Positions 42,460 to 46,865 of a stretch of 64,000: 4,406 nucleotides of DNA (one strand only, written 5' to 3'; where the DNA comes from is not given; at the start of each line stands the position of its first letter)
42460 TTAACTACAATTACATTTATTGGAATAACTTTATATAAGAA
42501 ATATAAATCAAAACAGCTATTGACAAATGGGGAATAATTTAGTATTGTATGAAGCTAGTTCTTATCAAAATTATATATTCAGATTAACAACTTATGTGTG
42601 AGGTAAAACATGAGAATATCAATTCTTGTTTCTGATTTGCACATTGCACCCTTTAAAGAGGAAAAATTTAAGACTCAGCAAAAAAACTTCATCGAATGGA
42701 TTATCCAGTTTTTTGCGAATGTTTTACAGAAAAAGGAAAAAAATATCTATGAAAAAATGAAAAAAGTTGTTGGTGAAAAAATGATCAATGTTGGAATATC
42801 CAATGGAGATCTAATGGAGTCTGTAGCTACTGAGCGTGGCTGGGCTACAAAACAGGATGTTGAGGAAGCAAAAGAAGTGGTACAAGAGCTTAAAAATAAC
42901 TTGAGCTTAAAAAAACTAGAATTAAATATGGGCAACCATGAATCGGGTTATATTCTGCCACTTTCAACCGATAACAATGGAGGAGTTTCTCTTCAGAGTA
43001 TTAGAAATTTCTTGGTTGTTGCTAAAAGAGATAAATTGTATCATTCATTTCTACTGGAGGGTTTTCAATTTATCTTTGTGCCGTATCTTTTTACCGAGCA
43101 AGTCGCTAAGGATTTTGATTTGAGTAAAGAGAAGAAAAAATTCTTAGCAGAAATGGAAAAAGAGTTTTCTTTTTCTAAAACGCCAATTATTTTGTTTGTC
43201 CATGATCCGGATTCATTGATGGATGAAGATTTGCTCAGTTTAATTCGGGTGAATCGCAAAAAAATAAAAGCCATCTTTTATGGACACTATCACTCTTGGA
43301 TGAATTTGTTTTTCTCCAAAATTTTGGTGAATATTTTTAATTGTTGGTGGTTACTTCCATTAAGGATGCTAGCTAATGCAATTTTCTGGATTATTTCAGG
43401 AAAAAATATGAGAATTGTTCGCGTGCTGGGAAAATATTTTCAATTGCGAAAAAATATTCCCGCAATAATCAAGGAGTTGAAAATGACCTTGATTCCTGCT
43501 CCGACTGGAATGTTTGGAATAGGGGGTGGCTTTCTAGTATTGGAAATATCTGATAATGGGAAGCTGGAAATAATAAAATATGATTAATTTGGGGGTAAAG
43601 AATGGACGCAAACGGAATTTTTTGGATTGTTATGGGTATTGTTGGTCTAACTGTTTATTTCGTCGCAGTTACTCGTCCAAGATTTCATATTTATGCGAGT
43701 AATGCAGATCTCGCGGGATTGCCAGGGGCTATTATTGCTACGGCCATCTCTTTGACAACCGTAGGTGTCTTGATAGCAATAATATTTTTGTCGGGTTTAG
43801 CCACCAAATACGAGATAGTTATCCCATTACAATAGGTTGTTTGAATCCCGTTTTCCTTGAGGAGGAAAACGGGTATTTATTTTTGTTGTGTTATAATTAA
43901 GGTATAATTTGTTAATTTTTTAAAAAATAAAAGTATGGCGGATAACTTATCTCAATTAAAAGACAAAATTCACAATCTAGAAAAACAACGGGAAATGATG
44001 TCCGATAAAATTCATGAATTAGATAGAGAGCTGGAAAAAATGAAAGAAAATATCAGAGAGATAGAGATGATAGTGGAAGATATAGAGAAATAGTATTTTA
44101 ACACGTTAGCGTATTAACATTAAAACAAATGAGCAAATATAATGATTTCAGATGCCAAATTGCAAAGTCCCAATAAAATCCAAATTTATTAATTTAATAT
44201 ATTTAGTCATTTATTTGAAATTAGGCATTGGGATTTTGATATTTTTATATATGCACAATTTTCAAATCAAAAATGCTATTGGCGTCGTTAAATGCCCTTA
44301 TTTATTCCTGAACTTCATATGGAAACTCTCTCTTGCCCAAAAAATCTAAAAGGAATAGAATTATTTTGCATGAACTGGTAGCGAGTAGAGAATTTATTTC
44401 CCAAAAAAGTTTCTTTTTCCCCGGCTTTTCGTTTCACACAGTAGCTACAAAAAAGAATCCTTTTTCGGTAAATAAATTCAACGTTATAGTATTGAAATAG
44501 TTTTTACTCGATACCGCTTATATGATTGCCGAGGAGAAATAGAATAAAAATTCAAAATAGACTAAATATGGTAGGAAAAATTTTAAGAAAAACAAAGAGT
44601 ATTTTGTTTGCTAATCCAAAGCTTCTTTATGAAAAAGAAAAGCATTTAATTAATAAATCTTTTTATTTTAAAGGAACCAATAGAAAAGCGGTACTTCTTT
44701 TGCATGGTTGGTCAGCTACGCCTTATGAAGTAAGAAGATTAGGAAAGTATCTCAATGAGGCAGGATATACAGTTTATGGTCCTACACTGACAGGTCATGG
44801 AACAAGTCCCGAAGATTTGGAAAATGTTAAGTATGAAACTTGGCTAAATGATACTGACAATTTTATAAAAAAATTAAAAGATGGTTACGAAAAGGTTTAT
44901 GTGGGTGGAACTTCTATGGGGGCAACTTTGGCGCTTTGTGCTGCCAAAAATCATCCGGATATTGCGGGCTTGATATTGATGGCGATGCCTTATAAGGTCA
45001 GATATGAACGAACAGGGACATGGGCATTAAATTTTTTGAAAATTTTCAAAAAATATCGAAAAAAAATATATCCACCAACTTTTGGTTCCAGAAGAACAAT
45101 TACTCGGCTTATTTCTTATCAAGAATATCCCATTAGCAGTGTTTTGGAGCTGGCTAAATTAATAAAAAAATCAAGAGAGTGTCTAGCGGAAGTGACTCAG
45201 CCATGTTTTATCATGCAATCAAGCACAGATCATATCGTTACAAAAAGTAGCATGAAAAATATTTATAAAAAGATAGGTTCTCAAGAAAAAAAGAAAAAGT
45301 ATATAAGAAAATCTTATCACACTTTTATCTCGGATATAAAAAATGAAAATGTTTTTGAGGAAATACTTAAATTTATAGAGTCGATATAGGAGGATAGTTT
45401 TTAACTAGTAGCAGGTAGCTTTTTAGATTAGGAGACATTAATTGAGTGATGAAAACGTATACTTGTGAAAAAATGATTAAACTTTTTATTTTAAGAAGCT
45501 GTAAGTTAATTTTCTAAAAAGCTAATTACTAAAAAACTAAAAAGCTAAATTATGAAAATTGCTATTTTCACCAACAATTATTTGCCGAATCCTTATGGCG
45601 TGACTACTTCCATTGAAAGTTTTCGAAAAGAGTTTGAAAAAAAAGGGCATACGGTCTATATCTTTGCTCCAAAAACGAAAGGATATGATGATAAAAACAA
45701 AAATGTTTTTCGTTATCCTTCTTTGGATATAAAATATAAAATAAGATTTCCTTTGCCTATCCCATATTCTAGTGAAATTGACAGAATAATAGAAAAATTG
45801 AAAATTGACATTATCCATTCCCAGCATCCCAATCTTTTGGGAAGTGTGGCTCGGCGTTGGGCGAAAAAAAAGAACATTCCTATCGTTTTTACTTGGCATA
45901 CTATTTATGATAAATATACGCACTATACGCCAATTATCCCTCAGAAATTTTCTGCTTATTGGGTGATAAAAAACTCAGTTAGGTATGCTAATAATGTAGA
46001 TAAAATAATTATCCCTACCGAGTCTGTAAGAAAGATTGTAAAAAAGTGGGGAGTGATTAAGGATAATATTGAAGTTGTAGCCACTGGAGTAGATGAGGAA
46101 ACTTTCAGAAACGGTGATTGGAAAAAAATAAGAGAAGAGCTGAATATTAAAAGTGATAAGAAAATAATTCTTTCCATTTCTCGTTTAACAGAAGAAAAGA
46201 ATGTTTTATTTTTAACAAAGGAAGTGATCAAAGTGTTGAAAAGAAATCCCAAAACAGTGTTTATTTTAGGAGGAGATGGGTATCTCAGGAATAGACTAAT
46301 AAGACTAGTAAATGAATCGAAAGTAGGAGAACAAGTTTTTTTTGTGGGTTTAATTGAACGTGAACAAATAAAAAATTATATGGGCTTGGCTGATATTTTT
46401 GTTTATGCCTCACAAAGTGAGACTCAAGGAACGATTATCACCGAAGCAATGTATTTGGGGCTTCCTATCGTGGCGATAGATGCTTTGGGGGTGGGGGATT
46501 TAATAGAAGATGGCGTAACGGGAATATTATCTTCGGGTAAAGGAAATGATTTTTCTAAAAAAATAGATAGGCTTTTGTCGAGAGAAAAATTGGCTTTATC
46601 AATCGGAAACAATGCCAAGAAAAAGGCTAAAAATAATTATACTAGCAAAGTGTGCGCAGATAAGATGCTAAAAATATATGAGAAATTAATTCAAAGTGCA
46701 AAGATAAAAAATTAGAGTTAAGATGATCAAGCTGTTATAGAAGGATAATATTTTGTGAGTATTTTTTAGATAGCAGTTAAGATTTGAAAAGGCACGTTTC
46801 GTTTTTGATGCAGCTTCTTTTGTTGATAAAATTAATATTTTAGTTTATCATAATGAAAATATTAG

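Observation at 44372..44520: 149-bp element in three 100%-identical copies with imperfect terminal inverted repeats (MITE-like or mobile promoter/ncRNA)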

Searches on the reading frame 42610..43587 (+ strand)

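Call 13: search_protein_families(library=pfam, proteins=[window:42610-43587:+])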
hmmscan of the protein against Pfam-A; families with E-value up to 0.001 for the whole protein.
window:42610-43587:+ (325 aa): 1 family
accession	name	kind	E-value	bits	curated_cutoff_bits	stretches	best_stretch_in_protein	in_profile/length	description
PF00149.33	Metallophos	-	1.2e-06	29.5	21.5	1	6-229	5-190/191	Calcineurin-like phosphoesterase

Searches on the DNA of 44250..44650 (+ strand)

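Call 9: search_rna_families(source=window, start=44250, end=44650, threshold=evalue, max_evalue=10)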
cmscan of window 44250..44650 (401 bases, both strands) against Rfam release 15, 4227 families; matches with E-value up to 10: 9.
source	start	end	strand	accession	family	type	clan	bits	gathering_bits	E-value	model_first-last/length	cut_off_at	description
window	44392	44477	-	RF04239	mir-4679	Gene; miRNA;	-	23.8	88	0.029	1-75/75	no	mir-4679 microRNA precursor family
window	44390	44479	-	RF03933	MIR6445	Gene; miRNA;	-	22.5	100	0.04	9-109/117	no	MIR6445 microRNA precursor family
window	44392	44477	+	RF04239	mir-4679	Gene; miRNA;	-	21.4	88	0.12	1-75/75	no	mir-4679 microRNA precursor family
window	44393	44479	-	RF00697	mir-186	Gene; miRNA;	-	17.4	70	1.3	1-82/82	no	mir-186 microRNA precursor family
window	44390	44479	+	RF03933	MIR6445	Gene; miRNA;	-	17.1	100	1.1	1-117/117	no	MIR6445 microRNA precursor family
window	44390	44479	-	RF04097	MIR2630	Gene; miRNA;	-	16.3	144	0.75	42-187/229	no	MIR2630 microRNA precursor family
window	44390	44476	+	RF00697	mir-186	Gene; miRNA;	-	15.5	70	3.9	1-82/82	no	mir-186 microRNA precursor family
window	44618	44646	-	RF04343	Plastid-psbA-2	Cis-reg;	CL00153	15.1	55.8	5.2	14-43/60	no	Plastid-psbA-2 3UTR RNA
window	44292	44324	-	RF01100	PK-BYV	Cis-reg;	-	11.9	50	9.8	1-40/40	no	3'-terminal pseudoknot in BYV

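Call 73: search_dna_similar(query=window:44372-44520:+, collection=plasmids, mode=distant, max_evalue=0.01, max_rows=10)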
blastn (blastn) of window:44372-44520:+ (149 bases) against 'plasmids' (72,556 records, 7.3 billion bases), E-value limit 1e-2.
No match.

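Call 74: search_dna_similar(query=window:44372-44520:+, collection=phages, mode=distant, max_evalue=0.01, max_rows=10)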
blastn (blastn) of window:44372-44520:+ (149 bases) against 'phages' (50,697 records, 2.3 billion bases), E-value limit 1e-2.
No match.
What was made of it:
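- Tried and rejected: Distant-mode blastn against PLSDB plasmids and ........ phages found no match (calls 73, 74).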

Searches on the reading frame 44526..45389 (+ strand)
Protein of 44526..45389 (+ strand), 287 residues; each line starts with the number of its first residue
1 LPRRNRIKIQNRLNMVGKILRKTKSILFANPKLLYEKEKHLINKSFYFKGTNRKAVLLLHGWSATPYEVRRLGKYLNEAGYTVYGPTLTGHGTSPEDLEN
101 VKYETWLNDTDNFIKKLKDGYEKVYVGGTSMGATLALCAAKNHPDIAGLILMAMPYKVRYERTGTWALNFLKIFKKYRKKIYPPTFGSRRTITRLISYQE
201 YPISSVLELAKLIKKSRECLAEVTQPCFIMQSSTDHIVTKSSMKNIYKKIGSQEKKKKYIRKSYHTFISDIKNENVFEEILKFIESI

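Call 13: search_protein_families(library=pfam, proteins=[window:44526-45389:+])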
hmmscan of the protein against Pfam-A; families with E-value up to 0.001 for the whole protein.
window:44526-45389:+ (287 aa): 4 families
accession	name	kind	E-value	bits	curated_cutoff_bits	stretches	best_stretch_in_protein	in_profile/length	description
PF12146.15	Hydrolase_4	-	6.7e-28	98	27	1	52-270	3-237/239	Serine aminopeptidase, S33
PF00561.26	Abhydrolase_1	-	3.3e-18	66.7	25.8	1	55-186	2-136/245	alpha/beta hydrolase fold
PF12697.13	Abhydrolase_6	-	1.3e-11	46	26.3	1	56-171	1-108/217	Alpha/beta hydrolase family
PF20408.4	Abhydrolase_11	-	4.7e-06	26.9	27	0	104-157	58-110/193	Alpha/beta hydrolase domain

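Call 40: find_encoding_contigs(protein=window:44568-45389:+, flank=10000, max_places=6)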
Protein window:44568-45389:+ (273 aa): 1 contig read that carries it; 1 place shown.
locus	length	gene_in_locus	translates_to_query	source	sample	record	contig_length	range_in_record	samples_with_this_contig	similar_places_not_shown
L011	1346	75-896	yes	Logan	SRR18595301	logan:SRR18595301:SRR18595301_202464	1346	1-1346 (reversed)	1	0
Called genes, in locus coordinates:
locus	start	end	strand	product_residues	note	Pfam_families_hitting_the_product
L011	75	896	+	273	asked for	PF00561:Abhydrolase_1, PF12146:Hydrolase_4, PF12697:Abhydrolase_6, PF20408:Abhydrolase_11 (faint)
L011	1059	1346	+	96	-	?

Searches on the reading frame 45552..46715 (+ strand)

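Call 13: search_protein_families(library=pfam, proteins=[window:45552-46715:+])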
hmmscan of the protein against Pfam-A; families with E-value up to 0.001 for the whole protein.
window:45552-46715:+ (387 aa): 6 families
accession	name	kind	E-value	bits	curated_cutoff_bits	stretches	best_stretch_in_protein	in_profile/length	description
PF00534.26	Glycos_transf_1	-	1.2e-35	123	26.4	1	191-357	3-171/172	Glycosyl transferases group 1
PF13439.12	Glyco_transf_4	-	2.8e-31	109.3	28.5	1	16-183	3-169/170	Glycosyltransferase Family 4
PF13692.12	Glyco_trans_1_4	-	1.7e-25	90.4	27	1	204-343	2-141/142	Glycosyl transferases group 1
PF13579.12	Glyco_trans_4_4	-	4.5e-15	56.8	29.7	1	16-179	2-158/158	Glycosyl transferase 4-like domain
PF13477.12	Glyco_trans_4_2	-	2.3e-07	31.5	23.4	1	26-119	18-112/139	Glycosyl transferase 4-like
PF13524.12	Glyco_trans_1_2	-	0.00011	22.6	25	1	225-373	5-143/144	Glycosyl transferase-like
